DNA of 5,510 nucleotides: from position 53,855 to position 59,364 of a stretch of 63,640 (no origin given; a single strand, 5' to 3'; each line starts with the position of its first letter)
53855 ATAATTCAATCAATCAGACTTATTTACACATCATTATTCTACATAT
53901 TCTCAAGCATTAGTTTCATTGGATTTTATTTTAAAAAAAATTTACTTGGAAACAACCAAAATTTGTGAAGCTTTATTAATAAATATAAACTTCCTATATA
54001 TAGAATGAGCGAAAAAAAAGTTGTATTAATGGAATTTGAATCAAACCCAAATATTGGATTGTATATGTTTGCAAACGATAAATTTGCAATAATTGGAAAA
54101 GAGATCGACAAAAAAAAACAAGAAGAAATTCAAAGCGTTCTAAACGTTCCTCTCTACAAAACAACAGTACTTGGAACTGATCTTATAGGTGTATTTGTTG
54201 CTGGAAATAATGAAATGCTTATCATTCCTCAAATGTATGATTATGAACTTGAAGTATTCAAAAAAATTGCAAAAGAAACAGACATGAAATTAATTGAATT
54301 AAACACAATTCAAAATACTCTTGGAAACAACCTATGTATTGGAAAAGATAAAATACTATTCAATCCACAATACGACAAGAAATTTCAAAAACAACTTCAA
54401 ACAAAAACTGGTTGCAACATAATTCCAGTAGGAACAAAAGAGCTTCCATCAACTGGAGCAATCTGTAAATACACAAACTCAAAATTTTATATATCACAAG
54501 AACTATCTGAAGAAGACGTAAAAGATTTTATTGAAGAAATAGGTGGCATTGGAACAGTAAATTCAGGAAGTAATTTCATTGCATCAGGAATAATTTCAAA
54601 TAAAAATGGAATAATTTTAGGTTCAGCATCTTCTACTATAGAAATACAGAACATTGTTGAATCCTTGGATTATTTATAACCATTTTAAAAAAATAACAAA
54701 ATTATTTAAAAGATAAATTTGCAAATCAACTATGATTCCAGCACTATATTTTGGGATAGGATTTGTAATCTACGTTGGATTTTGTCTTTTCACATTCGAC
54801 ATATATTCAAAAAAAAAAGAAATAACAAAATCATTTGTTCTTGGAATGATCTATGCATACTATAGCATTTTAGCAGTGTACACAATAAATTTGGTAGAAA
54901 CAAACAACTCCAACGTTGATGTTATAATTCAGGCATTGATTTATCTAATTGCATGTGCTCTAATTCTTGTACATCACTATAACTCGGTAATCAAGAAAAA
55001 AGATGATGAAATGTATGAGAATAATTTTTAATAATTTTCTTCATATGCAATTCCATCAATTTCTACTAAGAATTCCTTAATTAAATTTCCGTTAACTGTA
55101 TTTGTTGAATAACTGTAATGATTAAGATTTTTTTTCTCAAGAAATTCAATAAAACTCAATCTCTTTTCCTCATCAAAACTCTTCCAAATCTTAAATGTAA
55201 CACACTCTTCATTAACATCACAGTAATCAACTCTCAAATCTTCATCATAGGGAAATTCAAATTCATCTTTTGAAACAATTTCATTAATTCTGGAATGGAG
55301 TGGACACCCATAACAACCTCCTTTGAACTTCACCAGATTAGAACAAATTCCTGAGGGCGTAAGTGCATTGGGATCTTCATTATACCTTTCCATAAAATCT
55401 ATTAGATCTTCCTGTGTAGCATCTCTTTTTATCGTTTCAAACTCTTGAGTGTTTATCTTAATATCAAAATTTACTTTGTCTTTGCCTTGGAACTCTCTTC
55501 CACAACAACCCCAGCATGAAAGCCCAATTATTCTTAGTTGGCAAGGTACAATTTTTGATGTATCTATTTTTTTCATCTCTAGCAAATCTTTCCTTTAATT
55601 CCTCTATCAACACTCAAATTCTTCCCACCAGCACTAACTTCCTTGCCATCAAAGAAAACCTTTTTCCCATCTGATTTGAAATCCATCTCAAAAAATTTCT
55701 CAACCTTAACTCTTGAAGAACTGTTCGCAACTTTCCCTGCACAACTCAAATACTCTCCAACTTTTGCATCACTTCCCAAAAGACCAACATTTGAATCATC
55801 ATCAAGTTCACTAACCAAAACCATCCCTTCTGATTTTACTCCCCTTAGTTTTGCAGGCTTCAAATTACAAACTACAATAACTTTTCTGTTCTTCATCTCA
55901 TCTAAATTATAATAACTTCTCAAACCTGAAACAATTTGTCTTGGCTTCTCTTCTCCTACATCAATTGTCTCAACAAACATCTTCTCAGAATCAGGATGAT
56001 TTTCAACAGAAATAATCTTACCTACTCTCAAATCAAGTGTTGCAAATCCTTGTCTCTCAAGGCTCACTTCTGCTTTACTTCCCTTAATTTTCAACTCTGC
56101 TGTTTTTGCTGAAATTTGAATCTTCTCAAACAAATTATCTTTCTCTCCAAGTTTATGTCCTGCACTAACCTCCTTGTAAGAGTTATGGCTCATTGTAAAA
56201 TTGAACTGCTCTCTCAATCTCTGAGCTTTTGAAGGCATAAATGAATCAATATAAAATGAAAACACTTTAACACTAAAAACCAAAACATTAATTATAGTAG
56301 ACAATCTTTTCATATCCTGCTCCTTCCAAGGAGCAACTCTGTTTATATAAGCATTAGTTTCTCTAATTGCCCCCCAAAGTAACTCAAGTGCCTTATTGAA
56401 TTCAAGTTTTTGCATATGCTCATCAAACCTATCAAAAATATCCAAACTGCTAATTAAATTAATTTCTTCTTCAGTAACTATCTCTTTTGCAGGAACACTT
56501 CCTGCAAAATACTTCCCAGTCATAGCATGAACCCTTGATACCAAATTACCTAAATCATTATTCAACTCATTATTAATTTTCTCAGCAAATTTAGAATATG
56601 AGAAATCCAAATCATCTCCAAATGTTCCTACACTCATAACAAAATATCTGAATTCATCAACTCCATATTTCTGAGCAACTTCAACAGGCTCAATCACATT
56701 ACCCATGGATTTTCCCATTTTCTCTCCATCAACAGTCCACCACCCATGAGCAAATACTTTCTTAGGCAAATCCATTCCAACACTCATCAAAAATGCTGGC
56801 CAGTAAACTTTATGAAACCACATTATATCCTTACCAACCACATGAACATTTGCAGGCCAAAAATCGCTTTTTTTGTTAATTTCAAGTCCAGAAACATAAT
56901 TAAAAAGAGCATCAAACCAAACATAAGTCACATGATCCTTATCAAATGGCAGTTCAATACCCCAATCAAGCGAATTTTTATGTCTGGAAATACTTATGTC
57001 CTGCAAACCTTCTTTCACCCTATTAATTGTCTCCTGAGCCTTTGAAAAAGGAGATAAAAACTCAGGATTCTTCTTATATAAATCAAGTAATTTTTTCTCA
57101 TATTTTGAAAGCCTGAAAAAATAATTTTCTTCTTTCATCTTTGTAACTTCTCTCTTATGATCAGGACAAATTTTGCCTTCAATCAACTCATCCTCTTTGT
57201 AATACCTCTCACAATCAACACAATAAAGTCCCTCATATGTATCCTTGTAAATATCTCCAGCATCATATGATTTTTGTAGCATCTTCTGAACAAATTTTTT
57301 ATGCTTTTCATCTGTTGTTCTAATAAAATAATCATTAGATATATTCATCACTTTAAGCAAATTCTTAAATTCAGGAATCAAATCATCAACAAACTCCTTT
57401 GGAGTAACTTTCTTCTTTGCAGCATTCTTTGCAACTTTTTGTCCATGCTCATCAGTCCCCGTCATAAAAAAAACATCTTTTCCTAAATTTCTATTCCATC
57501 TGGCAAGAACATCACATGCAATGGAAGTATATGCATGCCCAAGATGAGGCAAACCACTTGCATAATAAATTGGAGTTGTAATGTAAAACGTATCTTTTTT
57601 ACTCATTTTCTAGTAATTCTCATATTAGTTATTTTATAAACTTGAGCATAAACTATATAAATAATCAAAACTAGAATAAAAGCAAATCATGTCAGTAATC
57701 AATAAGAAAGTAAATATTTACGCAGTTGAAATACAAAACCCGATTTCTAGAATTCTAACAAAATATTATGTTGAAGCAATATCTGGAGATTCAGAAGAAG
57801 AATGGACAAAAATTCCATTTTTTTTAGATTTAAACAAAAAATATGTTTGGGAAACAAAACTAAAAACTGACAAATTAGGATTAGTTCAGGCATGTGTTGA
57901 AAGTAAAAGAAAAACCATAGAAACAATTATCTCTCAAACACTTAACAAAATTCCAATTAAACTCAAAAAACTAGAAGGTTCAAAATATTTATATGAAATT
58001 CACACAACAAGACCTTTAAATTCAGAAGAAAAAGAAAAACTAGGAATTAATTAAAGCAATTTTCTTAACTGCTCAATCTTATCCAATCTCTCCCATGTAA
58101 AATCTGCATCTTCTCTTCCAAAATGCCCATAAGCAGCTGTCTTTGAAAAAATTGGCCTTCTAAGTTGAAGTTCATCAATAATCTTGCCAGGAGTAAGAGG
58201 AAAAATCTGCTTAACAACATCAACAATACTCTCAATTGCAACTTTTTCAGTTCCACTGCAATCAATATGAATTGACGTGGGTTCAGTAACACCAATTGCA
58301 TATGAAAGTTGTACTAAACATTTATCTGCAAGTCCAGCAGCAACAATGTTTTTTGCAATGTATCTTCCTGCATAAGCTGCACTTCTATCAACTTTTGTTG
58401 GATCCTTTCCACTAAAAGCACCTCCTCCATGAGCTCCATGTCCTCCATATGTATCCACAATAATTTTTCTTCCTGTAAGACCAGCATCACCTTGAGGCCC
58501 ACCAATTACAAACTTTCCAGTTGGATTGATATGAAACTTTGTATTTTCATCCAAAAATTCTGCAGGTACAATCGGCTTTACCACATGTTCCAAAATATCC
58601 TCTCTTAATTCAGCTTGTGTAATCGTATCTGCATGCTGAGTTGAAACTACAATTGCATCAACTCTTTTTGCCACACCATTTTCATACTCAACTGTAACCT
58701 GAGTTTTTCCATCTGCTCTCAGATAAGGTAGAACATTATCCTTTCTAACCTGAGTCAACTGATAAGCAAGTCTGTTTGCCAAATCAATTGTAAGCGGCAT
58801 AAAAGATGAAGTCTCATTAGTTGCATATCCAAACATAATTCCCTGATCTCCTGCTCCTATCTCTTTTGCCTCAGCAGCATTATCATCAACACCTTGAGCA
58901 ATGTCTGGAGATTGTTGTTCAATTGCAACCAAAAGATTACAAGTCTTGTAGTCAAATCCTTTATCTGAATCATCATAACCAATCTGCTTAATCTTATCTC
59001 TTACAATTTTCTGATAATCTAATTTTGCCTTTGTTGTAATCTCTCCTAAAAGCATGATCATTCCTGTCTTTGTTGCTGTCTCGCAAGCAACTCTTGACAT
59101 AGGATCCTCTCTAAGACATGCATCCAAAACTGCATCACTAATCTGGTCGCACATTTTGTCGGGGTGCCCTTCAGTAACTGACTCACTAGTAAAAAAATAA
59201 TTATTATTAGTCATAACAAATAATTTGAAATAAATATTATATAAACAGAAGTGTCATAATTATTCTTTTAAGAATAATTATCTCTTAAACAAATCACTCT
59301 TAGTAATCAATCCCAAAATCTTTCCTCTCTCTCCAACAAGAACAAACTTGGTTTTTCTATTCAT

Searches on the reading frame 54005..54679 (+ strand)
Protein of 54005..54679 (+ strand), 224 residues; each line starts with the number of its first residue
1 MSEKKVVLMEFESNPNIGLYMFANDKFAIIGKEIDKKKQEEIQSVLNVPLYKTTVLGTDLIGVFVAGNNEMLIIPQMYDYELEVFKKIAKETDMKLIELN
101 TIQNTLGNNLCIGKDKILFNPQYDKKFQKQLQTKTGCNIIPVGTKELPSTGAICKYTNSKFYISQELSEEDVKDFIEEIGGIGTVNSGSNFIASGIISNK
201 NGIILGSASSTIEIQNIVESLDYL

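Call 46: search_protein_families(library=pfam, proteins=[window:54005-54679:+], max_evalue=0.00001)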
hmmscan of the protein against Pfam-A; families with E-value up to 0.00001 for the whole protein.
window:54005-54679:+ (224 aa): 1 family
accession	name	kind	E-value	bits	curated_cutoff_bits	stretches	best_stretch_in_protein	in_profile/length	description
PF01912.23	eIF-6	-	4.5e-33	114.8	25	1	9-202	2-196/197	eIF-6 family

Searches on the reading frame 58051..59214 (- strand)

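Call 46: search_protein_families(library=pfam, proteins=[window:58051-59214:-], max_evalue=0.00001)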
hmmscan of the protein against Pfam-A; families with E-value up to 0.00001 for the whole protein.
window:58051-59214:- (387 aa): 3 families
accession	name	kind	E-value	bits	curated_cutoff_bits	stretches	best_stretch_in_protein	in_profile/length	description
PF02773.21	S-AdoMet_synt_C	-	1.5e-67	226.2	25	1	237-376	1-138/138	S-adenosylmethionine synthetase, C-terminal domain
PF02772.21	S-AdoMet_synt_M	-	1.1e-48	164.8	29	1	118-235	1-120/120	S-adenosylmethionine synthetase, central domain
PF00438.25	S-AdoMet_synt_N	-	1.6e-45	154.1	33.1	1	5-103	1-99/99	S-adenosylmethionine synthetase, N-terminal domain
